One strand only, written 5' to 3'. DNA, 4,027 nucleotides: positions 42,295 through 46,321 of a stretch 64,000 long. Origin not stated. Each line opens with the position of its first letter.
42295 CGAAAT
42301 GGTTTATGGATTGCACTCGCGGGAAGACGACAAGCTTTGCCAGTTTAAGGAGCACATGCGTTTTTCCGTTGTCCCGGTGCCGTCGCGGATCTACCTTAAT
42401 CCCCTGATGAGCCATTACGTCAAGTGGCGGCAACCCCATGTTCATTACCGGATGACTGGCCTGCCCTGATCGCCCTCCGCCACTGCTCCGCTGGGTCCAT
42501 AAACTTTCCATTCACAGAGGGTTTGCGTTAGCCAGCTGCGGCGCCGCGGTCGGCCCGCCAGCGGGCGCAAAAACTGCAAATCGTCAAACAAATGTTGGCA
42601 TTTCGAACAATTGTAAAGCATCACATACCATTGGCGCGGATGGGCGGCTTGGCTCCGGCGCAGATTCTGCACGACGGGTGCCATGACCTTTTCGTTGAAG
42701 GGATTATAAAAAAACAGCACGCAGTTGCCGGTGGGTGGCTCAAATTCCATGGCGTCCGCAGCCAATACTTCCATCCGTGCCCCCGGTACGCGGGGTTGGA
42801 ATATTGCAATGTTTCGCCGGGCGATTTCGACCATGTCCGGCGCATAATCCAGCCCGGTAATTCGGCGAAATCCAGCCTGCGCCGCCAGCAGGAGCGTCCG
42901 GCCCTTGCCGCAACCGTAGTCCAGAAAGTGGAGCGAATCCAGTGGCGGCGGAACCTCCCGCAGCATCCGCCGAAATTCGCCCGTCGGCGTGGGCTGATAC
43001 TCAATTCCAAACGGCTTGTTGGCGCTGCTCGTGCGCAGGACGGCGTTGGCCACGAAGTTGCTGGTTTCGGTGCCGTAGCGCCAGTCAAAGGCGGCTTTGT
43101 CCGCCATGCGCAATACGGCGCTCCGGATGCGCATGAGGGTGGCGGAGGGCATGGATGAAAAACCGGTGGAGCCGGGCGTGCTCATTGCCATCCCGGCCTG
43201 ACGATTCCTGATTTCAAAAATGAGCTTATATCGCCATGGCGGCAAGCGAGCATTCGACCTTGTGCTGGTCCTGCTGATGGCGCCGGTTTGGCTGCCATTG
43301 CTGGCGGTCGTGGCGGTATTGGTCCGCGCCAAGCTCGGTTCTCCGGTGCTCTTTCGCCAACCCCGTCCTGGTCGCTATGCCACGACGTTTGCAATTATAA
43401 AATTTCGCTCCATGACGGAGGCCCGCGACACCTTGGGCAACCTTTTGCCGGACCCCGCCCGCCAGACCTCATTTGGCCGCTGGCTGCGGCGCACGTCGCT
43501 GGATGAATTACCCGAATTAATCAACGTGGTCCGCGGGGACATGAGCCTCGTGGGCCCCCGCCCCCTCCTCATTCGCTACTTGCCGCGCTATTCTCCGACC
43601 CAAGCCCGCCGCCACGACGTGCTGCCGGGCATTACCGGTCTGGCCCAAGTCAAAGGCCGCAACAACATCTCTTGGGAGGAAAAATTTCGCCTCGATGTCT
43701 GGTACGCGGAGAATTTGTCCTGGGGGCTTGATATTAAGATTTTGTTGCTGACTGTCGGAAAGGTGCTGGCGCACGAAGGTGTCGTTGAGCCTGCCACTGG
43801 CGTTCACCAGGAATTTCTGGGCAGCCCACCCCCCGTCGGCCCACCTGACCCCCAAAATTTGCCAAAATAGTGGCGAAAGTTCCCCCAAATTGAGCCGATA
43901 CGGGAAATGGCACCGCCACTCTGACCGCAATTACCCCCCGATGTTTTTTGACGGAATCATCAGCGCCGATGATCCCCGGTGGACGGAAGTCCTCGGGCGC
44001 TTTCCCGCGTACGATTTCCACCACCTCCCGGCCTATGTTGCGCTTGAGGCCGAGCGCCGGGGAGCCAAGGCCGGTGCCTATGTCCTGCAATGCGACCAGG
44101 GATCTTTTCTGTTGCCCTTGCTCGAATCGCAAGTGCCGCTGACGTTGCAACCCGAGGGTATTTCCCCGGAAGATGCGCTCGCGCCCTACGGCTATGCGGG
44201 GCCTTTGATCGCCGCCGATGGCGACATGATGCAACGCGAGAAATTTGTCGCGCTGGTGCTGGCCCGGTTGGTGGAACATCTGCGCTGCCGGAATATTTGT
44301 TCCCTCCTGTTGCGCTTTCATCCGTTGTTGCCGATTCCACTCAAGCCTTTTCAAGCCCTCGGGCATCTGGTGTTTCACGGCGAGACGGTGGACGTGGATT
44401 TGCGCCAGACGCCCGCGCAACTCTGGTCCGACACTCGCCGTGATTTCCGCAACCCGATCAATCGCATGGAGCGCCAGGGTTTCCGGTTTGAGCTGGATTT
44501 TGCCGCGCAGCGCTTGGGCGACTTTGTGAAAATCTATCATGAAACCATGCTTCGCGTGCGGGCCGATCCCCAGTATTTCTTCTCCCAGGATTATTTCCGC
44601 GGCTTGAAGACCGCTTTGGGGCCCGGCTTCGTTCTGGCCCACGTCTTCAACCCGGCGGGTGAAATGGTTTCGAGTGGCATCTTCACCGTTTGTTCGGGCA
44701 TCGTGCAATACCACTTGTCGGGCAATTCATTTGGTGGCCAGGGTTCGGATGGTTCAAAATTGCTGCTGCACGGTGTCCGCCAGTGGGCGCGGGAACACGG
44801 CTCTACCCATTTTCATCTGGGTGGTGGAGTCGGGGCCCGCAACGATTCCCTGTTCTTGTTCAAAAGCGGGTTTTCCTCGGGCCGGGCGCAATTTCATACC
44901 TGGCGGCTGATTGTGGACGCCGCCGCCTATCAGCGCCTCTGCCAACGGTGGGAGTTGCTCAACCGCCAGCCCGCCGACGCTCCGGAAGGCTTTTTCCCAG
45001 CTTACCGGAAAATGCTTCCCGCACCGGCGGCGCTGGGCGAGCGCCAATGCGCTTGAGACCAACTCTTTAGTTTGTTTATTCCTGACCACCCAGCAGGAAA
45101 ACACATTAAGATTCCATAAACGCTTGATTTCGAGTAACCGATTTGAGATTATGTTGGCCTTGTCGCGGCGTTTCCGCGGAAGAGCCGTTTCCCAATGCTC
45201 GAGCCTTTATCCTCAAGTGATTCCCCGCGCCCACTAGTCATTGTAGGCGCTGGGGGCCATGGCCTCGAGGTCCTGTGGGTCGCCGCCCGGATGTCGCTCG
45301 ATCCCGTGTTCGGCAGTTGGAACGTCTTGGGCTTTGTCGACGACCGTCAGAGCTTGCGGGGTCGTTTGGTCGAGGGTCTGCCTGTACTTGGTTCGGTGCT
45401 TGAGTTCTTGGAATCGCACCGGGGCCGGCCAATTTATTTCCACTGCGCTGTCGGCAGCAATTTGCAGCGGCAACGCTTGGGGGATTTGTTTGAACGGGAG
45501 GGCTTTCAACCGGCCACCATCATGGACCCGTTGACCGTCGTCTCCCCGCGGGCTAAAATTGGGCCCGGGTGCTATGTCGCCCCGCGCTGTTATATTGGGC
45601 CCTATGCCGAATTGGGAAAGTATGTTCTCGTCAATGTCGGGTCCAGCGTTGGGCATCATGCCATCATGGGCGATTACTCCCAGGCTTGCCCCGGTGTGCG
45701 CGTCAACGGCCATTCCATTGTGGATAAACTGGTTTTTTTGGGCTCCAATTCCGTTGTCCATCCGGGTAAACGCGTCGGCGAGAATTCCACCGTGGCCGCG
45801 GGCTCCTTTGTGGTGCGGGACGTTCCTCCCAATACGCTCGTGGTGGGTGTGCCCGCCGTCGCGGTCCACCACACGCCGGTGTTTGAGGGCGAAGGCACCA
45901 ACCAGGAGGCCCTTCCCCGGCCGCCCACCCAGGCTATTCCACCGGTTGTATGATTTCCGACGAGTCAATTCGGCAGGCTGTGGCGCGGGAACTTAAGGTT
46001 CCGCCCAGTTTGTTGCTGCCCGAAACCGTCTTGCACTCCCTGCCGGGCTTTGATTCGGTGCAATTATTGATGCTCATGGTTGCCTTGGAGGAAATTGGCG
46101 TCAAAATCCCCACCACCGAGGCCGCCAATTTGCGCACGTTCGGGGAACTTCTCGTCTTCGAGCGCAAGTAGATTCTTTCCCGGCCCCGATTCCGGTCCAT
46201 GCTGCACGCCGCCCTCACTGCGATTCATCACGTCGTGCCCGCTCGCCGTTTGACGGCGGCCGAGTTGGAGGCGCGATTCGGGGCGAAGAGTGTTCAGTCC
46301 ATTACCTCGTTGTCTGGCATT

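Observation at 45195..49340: PKS-like acyl cassette (acyltransferase-ACP-FabH-ACP-FkbH) inside a glycan locus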

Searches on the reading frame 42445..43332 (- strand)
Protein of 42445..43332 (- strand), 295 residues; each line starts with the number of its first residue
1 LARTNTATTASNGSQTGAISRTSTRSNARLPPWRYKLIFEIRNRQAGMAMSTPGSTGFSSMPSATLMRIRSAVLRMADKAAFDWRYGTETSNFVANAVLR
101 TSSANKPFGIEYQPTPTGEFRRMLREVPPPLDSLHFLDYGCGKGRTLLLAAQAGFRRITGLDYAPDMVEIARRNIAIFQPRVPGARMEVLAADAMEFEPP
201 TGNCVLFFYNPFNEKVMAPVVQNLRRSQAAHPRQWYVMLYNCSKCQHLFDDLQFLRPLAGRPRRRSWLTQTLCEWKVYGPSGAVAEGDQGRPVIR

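Call 34: search_protein_families(library=pfam, proteins=[window:42445-43332:-], max_evalue=0.0001)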
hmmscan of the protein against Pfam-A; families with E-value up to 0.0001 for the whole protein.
window:42445-43332:- (295 aa): 5 families
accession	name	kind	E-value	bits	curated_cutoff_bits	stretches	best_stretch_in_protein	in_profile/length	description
PF13649.12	Methyltransf_25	-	3e-10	41.1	27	1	137-225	2-90/97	Methyltransferase domain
PF13847.12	Methyltransf_31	-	4e-07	30.3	27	1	133-177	4-50/145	Methyltransferase domain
PF08241.18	Methyltransf_11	-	5.9e-07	30.5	21.2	1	137-197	1-54/95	Methyltransferase domain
PF13489.12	Methyltransf_23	-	6.9e-06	26.3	27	1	127-180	17-69/164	Methyltransferase domain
PF08242.18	Methyltransf_12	-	3.7e-05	24.8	30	1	137-199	1-63/98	Methyltransferase domain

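Call 67: search_protein_families(library=ncbifam, proteins=[window:42445-43332:-], max_evalue=0.001)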
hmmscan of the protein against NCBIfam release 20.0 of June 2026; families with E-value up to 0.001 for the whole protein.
window:42445-43332:- (295 aa): 4 families
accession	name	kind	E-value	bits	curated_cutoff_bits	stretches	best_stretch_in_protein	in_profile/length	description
NF041820.1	daptide_MTase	equivalog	3.5e-07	29.9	175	1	135-199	39-101/243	daptide-type RiPP biosynthesis methyltransferase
NF043040.1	corrin_prot_MT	hypoth_equivalog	1.7e-06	27.6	180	1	134-182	43-92/216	corrinoid protein-associated methyltransferase CpaM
NF002463.0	PRK01683.1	equivalog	0.00031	20.4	297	1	132-207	31-98/258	trans-aconitate 2-methyltransferase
NF045667.1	MTase_DVU1556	equivalog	0.00037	20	155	1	136-179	26-68/213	DVU_1556 family methyltransferase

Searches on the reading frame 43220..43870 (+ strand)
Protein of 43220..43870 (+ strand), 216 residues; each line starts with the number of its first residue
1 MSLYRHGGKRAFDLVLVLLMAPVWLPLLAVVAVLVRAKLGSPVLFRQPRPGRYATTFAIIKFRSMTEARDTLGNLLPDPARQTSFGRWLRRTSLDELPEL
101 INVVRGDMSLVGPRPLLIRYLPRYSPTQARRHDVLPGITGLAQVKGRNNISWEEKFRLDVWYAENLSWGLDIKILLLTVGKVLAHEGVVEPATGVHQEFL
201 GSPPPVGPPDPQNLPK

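Call 3: search_protein_families(library=pfam, proteins=[window:43220-43870:+], max_evalue=0.01)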
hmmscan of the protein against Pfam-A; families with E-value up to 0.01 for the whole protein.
window:43220-43870:+ (216 aa): 1 family
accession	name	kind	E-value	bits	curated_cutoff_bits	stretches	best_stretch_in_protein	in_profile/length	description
PF02397.22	Bac_transf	-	4.2e-59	199.5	27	1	9-183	1-178/179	Bacterial sugar transferase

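Call 4: search_protein_families(library=ncbifam, proteins=[window:43220-43870:+], max_evalue=0.01)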
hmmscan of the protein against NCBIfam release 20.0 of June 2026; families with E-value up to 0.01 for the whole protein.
window:43220-43870:+ (216 aa): 10 families
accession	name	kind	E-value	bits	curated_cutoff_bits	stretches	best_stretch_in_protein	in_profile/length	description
TIGR03025.1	EPS_sugtrans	subfamily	5.4e-69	233.5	295.55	1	8-187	257-443/445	exopolysaccharide biosynthesis polyprenyl glycosylphosphotransferase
TIGR03023.1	WcaJ_sugtrans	equivalog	1.3e-55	189.5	410.75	1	8-186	262-450/453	undecaprenyl-phosphate glucose phosphotransferase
TIGR03022.1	WbaP_sugtrans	subfamily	1.8e-54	185.7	403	1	9-187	259-454/456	undecaprenyl-phosphate galactose phosphotransferase WbaP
NF052601.1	undeca_RfbP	equivalog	1.1e-44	152.5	330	2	78-183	132-236/244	undecaprenyl-phosphate galactose phosphotransferase family protein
TIGR03013.1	EpsB_2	subfamily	4.2e-40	138.2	393.35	1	4-187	250-441/443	TIGR03013 family XrtA/PEP-CTERM system glycosyltransferase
NF041877.1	EPS_EpsZ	equivalog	1.1e-37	129.8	800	1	9-187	266-457/459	exopolysaccharide biosynthesis polyisoprenyl-phosphate hexose-1-phosphate transferase EpsZ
NF007518.0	PRK10124.1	equivalog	3.9e-33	114.9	684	1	9-182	274-457/464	undecaprenyl-phosphate glucose phosphotransferase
NF011751.0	PRK15204.1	equivalog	1.2e-30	106.6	907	1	9-187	280-474/476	undecaprenyl-phosphate galactose phosphotransferase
NF050817.1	PolSacchBiosHfsE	equivalog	4.5e-30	104.8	750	1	9-185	272-462/467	polysaccharide biosynthesis protein HfsE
NF045514.1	glycotran_HepC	equivalog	9.4e-20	70.8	140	1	8-117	116-213/220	heterocyst development glycosyltransferase HepC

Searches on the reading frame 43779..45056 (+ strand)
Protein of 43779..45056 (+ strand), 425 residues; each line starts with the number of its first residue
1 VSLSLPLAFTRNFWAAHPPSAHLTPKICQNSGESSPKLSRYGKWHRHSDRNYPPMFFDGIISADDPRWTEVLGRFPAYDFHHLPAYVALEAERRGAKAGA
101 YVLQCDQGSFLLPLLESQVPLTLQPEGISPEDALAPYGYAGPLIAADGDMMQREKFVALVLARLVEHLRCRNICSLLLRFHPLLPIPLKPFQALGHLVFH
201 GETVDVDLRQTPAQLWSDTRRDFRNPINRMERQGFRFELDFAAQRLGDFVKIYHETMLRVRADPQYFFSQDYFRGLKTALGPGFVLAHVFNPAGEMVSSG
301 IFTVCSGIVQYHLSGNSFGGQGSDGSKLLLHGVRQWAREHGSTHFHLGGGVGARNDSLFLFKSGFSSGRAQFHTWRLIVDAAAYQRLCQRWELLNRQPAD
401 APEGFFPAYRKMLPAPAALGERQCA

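Call 3: search_protein_families(library=pfam, proteins=[window:43779-45056:+], max_evalue=0.01)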
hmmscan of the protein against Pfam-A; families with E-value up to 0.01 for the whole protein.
window:43779-45056:+ (425 aa): 1 family
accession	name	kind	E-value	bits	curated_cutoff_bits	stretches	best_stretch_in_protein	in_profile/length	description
PF13480.13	Acetyltransf_6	-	9.2e-05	23.1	22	1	217-350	1-137/143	Acetyltransferase (GNAT) domain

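Call 4: search_protein_families(library=ncbifam, proteins=[window:43779-45056:+], max_evalue=0.01)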
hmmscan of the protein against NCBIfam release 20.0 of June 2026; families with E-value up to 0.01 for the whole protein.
window:43779-45056:+ (425 aa): 1 family
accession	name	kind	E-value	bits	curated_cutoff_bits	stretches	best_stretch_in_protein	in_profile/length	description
TIGR03019.1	pepcterm_femAB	equivalog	1.3e-05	24.5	260.35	1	204-365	121-274/330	FemAB family XrtA/PEP-CTERM system-associated protein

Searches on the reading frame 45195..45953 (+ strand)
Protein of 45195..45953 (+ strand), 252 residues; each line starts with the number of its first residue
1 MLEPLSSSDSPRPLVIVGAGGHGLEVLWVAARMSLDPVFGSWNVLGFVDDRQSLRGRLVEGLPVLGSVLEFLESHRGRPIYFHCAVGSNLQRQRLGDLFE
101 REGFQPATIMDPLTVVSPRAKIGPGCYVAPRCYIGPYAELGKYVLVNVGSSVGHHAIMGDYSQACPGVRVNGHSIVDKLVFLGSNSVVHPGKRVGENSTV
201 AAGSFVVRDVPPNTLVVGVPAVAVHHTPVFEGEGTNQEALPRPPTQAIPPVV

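Call 3: search_protein_families(library=pfam, proteins=[window:45195-45953:+], max_evalue=0.01)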
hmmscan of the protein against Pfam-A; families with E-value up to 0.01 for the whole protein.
window:45195-45953:+ (252 aa): 3 families
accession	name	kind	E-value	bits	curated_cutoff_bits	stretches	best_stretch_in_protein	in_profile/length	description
PF00132.30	Hexapep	-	3.2e-12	46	27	2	114-146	2-34/36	Bacterial transferase hexapeptide (six repeats)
PF17836.7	PglD_N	-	5.9e-11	43.2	23.4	1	14-95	2-74/78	PglD N-terminal domain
PF14602.12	Hexapep_2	-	5.4e-05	23.3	27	1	180-206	8-32/34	Hexapeptide repeat of succinyl-transferase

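Call 4: search_protein_families(library=ncbifam, proteins=[window:45195-45953:+], max_evalue=0.01)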
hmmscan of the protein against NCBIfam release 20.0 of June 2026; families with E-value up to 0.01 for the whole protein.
window:45195-45953:+ (252 aa): 42 families (the best 25 are shown)
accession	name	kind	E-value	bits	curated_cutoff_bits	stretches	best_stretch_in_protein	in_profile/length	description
TIGR03570.1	NeuD_NnaD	subfamily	9.6e-52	175.5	160.8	1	14-221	2-201/202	NeuD/PglB/VioB family sugar acetyltransferase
NF002060.0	PRK00892.1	subfamily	2.9e-14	52.9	207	2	94-188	87-182/345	UDP-3-O-(3-hydroxymyristoyl)glucosamine N-acyltransferase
NF003657.0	PRK05289.1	equivalog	1.6e-13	50.3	226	2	141-222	110-191/264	acyl-ACP--UDP-N-acetylglucosamine O-acyltransferase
TIGR03532.1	DapD_Ac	equivalog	1.8e-12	47.4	231.75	1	115-226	112-213/231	2,3,4,5-tetrahydropyridine-2,6-dicarboxylate N-acetyltransferase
TIGR01852.1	lipid_A_lpxA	equivalog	6.3e-12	45.3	231.05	1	140-222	104-186/254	acyl-ACP--UDP-N-acetylglucosamine O-acyltransferase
NF007797.0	PRK10502.1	subfamily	3.2e-11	43.2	192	1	164-225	115-177/183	WcaF family extracellular polysaccharide biosynthesis acetyltransferase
TIGR01853.1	lipid_A_lpxD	equivalog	3.7e-11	42.5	242.5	2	107-188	92-173/325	UDP-3-O-(3-hydroxymyristoyl)glucosamine N-acyltransferase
NF007076.0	PRK09527.1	equivalog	3.6e-09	36.3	347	1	173-224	131-182/203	galactoside O-acetyltransferase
TIGR02287.1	PaaY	equivalog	6.8e-09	35.7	319.6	1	109-225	10-140/192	phenylacetic acid degradation protein PaaY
NF010933.0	PRK14353.1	equivalog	4.5e-08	32.1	505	1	114-218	310-425/453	bifunctional UDP-N-acetylglucosamine diphosphorylase/glucosamine-1-phosphate N-acetyltransferase GlmU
NF010935.0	PRK14355.1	equivalog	4.8e-08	32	718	1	113-218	326-442/459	bifunctional UDP-N-acetylglucosamine diphosphorylase/glucosamine-1-phosphate N-acetyltransferase GlmU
NF010937.0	PRK14357.1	equivalog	5.4e-08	32.1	658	1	167-224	378-434/448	bifunctional UDP-N-acetylglucosamine diphosphorylase/glucosamine-1-phosphate N-acetyltransferase GlmU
NF041874.1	EPS_EpsC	equivalog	6.5e-08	32.5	150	1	134-226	64-166/168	serine O-acetyltransferase EpsC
TIGR03308.1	phn_thr-fam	hypoth_equivalog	7.2e-08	32.5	201.65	1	176-225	111-160/204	phosphonate metabolim protein, transferase hexapeptide repeat family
NF033468.1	stregram_VatI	exception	7.5e-08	32.4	415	1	167-225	106-164/208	streptogramin A O-acetyltransferase Vat(I)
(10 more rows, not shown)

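Call 26: search_solved_structures(query=window:45195-45953:+, max_evalue=0.00001, show_alignments=3)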
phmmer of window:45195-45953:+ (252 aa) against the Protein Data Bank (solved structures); distinct sequences matched with E-value up to 0.00001: 53.
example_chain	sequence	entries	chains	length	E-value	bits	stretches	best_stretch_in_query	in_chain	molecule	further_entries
7txp_A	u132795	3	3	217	3.3e-25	92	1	13-222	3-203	VioB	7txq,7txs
4m9c_A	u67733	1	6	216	4.6e-21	78.5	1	16-222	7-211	Bacterial transferase hexapeptide (Three repeats) family protein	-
4m98_A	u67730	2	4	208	4e-20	75.4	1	12-221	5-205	Pilin glycosylation protein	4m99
4ea7_A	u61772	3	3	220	4.5e-19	71.9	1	13-221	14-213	Perosamine N-acetyltransferase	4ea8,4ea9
4eaa_A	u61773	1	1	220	3.8e-18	68.9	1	13-221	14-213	Perosamine N-acetyltransferase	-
4eab_A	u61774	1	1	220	1.1e-17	67.4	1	13-221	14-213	Perosamine N-acetyltransferase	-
2npo_A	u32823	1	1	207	5.3e-15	58.6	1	82-223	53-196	Acetyltransferase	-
3bss_A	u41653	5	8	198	7.1e-15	58.2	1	81-222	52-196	Acetyltransferase | UDP-N-acetylbacillosamine N-acetyltransferase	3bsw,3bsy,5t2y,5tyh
2vhe_A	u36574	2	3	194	8.4e-15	57.9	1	82-222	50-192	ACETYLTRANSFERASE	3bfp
7l7y_AAA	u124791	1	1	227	4.1e-13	52.4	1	17-223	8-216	Putative acetyl transferase protein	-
7l7z_AAA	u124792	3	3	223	4.8e-13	52.2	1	16-222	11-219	Putative acetyl transferase protein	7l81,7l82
4e6t_A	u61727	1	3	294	1e-10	44.6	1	138-223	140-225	Acyl-[acyl-carrier-protein]--UDP-N-acetylglucosamine O-acyltransferase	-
4e6u_A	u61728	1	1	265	1.2e-10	44.4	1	138-223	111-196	Acyl-[acyl-carrier-protein]--UDP-N-acetylglucosamine O-acyltransferase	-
7oj6_A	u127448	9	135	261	7.7e-10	41.7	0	140-224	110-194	Acyl-[acyl-carrier-protein]-UDP-N-acetylglucosamine O-acyltransferase | Acyl-[acyl-carrier-protein]--UDP-N-acetylglucosamine O-acyltransferase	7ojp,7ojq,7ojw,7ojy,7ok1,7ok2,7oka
5dem_A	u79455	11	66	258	1.1e-09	41.2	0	140-224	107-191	Acyl-[acyl-carrier-protein]--UDP-N-acetylglucosamine O-acyltransferase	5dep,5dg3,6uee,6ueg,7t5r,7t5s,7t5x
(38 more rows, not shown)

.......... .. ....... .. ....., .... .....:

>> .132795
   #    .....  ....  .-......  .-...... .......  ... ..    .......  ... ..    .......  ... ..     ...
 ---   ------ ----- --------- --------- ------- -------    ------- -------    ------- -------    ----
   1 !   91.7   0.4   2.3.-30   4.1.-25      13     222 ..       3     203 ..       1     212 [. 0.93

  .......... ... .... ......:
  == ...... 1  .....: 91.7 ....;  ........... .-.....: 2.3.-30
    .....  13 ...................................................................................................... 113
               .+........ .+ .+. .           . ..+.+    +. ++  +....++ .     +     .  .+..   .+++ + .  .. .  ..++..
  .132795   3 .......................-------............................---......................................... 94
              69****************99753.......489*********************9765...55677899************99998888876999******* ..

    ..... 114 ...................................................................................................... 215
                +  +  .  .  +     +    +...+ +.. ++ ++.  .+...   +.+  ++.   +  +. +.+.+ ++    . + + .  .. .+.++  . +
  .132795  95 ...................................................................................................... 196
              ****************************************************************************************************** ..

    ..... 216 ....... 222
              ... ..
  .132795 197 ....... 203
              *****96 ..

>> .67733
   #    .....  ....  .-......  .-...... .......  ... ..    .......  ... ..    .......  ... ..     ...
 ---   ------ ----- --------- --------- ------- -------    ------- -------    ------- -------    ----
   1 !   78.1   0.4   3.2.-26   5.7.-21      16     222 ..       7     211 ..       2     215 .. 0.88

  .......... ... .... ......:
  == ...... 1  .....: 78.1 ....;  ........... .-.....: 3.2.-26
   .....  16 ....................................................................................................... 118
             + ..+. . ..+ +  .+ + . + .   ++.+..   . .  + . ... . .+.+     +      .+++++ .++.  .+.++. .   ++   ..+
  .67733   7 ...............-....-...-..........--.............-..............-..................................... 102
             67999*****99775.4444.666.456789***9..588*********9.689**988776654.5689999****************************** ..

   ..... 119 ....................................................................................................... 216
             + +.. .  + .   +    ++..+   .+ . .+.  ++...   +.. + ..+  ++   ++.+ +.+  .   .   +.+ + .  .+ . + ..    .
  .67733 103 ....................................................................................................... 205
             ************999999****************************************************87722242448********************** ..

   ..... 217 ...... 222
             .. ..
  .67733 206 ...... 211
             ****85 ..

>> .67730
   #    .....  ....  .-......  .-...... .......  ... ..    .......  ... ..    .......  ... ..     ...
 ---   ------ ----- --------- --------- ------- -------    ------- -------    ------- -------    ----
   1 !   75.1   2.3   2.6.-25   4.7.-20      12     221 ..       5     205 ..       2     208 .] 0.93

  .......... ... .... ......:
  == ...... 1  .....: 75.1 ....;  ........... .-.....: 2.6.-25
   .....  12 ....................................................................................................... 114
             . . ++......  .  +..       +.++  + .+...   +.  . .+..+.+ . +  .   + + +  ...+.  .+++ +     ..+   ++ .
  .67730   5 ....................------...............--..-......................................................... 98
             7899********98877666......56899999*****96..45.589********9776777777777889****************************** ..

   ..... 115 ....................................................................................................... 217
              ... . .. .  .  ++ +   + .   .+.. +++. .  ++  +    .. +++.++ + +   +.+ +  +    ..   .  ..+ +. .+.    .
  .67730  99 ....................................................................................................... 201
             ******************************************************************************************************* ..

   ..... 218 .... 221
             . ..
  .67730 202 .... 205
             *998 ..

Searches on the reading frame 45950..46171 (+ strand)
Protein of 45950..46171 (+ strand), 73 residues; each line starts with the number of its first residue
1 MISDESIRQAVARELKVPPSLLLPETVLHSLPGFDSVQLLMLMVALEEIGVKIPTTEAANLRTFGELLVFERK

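Call 3: search_protein_families(library=pfam, proteins=[window:45950-46171:+], max_evalue=0.01)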
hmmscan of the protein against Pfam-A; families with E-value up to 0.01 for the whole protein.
window:45950-46171:+ (73 aa): 1 family
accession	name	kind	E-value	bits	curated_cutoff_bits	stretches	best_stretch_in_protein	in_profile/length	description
PF00550.31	PP-binding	-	8.5e-08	32.8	20.8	1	6-67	2-63/67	Phosphopantetheine attachment site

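Call 4: search_protein_families(library=ncbifam, proteins=[window:45950-46171:+], max_evalue=0.01)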
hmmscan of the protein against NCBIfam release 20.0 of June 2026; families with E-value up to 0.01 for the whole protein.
window:45950-46171:+ (73 aa): 5 families
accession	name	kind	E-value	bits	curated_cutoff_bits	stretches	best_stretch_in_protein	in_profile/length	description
NF002148.0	PRK00982.1-2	subfamily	0.00041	20.1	71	1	5-67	7-70/79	acyl carrier protein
TIGR00517.1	acyl_carrier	equivalog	0.001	18.9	70.45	1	5-66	6-68/77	acyl carrier protein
NF002150.0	PRK00982.1-4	subfamily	0.0011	19.2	66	1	6-69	9-73/80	acyl carrier protein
NF002147.0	PRK00982.1-1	equivalog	0.0045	16.8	84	1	34-70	39-76/83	acyl carrier protein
NF002151.0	PRK00982.1-5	equivalog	0.005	16.9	92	1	5-70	6-72/78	acyl carrier protein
